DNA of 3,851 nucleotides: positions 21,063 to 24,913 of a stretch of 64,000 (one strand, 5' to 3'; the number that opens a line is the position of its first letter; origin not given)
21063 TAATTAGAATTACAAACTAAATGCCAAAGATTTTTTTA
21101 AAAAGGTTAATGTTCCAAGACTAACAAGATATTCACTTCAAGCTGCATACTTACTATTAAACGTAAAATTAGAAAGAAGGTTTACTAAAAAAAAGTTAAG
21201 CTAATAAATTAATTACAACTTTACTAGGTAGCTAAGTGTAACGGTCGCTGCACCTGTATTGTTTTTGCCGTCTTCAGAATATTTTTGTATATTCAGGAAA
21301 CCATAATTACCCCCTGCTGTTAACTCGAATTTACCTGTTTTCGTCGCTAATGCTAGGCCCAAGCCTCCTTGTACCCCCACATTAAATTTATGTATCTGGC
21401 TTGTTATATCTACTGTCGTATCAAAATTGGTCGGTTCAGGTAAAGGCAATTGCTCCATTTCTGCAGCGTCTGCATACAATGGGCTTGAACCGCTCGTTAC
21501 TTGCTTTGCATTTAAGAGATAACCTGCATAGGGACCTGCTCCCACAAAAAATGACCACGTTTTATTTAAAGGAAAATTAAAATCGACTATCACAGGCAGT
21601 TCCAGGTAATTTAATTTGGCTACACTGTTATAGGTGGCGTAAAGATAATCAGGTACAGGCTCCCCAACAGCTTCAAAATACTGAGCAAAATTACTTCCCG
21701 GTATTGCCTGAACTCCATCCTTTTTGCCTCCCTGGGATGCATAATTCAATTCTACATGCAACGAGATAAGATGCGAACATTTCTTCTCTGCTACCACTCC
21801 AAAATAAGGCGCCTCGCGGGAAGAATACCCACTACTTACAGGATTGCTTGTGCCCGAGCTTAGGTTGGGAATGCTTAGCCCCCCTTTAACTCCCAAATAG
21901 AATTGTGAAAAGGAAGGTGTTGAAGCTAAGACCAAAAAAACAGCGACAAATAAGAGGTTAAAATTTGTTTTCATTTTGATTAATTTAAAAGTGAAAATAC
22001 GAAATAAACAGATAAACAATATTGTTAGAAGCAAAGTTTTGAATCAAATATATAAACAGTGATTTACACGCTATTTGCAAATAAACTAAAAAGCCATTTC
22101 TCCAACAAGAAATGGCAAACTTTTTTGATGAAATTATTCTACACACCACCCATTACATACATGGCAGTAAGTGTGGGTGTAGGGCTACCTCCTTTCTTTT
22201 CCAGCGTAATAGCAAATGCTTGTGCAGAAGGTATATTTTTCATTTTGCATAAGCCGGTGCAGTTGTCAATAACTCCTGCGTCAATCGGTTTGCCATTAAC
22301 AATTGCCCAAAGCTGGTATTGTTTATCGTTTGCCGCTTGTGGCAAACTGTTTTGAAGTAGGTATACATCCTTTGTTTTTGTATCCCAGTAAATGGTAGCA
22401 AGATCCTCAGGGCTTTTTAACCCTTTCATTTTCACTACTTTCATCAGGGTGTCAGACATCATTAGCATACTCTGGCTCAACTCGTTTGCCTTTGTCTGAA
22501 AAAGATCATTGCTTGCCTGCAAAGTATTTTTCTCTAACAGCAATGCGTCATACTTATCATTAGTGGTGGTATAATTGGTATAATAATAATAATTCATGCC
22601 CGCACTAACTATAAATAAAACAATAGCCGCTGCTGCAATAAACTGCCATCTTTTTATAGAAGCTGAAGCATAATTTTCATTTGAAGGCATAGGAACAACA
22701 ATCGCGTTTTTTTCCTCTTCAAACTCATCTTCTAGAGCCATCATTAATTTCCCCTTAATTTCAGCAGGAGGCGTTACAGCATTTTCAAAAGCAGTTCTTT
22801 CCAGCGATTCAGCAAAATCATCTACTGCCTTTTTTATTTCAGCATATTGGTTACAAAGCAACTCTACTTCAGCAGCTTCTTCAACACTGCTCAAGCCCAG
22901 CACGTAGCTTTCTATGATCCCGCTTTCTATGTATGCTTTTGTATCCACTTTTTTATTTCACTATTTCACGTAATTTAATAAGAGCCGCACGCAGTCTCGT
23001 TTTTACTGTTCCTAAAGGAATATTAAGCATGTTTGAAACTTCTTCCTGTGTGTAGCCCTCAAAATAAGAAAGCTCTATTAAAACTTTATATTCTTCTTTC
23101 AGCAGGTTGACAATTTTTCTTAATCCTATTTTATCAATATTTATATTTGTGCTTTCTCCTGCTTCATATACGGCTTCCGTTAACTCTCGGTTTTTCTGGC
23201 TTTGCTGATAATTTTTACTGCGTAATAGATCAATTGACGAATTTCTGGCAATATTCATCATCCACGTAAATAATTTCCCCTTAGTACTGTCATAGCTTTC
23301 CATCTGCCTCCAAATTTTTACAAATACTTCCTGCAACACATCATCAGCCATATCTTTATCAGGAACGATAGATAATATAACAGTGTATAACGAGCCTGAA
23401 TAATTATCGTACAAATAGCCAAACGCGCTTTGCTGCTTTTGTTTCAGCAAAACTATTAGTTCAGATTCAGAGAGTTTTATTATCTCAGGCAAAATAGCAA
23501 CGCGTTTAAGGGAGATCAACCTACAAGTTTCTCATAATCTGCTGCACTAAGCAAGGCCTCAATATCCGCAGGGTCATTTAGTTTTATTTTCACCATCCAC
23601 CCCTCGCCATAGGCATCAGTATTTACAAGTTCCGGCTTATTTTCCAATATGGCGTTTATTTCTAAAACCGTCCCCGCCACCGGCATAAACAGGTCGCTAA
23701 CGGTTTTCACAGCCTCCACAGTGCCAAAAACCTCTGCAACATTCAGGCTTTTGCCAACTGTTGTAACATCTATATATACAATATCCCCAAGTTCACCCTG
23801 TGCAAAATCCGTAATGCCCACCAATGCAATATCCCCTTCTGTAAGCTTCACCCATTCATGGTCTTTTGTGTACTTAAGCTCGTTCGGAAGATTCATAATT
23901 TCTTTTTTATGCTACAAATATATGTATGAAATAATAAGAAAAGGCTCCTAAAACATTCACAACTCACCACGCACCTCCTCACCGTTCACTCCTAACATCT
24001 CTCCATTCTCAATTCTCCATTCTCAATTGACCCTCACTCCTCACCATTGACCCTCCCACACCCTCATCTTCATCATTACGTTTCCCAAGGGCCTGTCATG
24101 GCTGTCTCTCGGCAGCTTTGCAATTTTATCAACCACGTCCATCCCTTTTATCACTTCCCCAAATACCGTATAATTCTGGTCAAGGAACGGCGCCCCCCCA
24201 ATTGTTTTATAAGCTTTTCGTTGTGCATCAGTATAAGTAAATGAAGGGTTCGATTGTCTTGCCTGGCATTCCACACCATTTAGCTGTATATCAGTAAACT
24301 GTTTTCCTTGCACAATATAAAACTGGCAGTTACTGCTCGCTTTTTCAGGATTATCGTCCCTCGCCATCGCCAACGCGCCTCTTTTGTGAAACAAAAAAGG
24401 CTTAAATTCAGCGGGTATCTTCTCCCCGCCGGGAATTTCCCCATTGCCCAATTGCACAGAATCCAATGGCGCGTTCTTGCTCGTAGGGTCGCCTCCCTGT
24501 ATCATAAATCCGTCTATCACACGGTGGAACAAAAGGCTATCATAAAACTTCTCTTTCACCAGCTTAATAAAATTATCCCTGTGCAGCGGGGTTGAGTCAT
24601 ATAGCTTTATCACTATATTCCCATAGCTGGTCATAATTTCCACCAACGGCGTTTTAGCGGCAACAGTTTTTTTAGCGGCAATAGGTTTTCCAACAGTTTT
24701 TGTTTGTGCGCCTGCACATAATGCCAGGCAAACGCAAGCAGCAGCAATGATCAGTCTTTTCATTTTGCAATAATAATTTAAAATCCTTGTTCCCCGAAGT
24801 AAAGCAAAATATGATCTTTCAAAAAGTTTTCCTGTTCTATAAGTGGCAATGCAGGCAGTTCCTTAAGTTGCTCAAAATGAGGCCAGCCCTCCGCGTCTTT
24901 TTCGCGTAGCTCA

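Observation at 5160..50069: Four sequence-unrelated tandem arrays all keep an exact 21-bp or 42-bp register, equal to two or four helical turns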

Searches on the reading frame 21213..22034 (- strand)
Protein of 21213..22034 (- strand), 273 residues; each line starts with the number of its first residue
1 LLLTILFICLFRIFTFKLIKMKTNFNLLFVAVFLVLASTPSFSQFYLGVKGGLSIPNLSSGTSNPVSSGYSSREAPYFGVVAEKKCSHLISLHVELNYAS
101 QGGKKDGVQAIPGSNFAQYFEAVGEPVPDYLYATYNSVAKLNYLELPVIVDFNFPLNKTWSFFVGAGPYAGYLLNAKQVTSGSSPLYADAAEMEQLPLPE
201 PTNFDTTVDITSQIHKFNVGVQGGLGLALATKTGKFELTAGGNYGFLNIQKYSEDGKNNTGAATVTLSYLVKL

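Call 28: search_protein_families(library=pfam, proteins=[window:21213-22034:-], max_evalue=0.001)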
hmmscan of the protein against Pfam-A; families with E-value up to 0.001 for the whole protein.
window:21213-22034:- (273 aa): 2 families
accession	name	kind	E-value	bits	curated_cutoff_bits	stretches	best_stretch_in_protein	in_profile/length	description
PF13568.12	OMP_b-brl_2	-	8.7e-19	68.7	27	1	44-249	8-173/175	Outer membrane protein beta-barrel domain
PF13505.12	OMP_b-brl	-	6e-06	27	28.7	1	30-269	2-173/175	Outer membrane protein beta-barrel domain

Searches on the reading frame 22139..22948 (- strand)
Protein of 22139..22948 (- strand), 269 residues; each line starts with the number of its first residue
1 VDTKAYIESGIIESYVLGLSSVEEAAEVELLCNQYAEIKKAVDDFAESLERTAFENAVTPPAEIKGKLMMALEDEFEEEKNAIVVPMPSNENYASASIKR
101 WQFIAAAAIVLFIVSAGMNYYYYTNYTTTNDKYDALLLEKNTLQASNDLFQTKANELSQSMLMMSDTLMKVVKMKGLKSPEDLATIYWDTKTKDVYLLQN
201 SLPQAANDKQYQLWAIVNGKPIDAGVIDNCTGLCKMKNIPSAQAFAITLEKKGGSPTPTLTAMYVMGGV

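Call 28: search_protein_families(library=pfam, proteins=[window:22139-22948:-], max_evalue=0.001)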
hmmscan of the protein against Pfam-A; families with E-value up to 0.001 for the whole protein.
window:22139-22948:- (269 aa): 1 family
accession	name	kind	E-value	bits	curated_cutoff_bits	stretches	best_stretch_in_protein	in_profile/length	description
PF10099.14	RskA_C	-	1.1e-16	61.7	29.4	1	105-259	4-130/135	Anti-sigma-K factor rskA, C-terminal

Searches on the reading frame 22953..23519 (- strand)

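Call 28: search_protein_families(library=pfam, proteins=[window:22953-23519:-], max_evalue=0.001)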
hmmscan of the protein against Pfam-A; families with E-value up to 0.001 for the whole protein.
window:22953-23519:- (188 aa): 4 families
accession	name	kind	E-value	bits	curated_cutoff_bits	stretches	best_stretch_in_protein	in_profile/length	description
PF04542.20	Sigma70_r2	-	2.2e-15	56.7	24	1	36-102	1-68/71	Sigma-70 region 2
PF08281.18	Sigma70_r4_2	-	1.7e-11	44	25.7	1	133-183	4-54/54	Sigma-70, region 4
PF04545.22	Sigma70_r4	-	2.2e-11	43.5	24.1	1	140-185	5-50/50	Sigma-70, region 4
PF07638.17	Sigma70_ECF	-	4.5e-06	27.1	21.1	1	65-183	56-179/185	ECF sigma factor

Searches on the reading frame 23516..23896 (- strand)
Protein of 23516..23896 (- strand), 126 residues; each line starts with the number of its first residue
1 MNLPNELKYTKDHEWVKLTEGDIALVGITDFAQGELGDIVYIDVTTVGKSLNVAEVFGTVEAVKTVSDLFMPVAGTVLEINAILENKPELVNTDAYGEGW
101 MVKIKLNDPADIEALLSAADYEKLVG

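Call 28: search_protein_families(library=pfam, proteins=[window:23516-23896:-], max_evalue=0.001)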
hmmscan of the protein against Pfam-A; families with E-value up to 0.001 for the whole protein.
window:23516-23896:- (126 aa): 1 family
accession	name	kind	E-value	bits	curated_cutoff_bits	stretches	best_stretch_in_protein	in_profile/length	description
PF01597.25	GCV_H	-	2e-40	137.9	22.2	1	7-125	1-119/122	Glycine cleavage H-protein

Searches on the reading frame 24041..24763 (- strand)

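Call 28: search_protein_families(library=pfam, proteins=[window:24041-24763:-], max_evalue=0.001)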
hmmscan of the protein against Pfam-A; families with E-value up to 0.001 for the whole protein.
window:24041-24763:- (240 aa): 1 family
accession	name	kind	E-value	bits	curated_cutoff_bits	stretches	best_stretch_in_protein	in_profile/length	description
PF00160.26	Pro_isomerase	-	1.1e-44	152.9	21.7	1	41-232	2-155/159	Cyclophilin type peptidyl-prolyl cis-trans isomerase/CLD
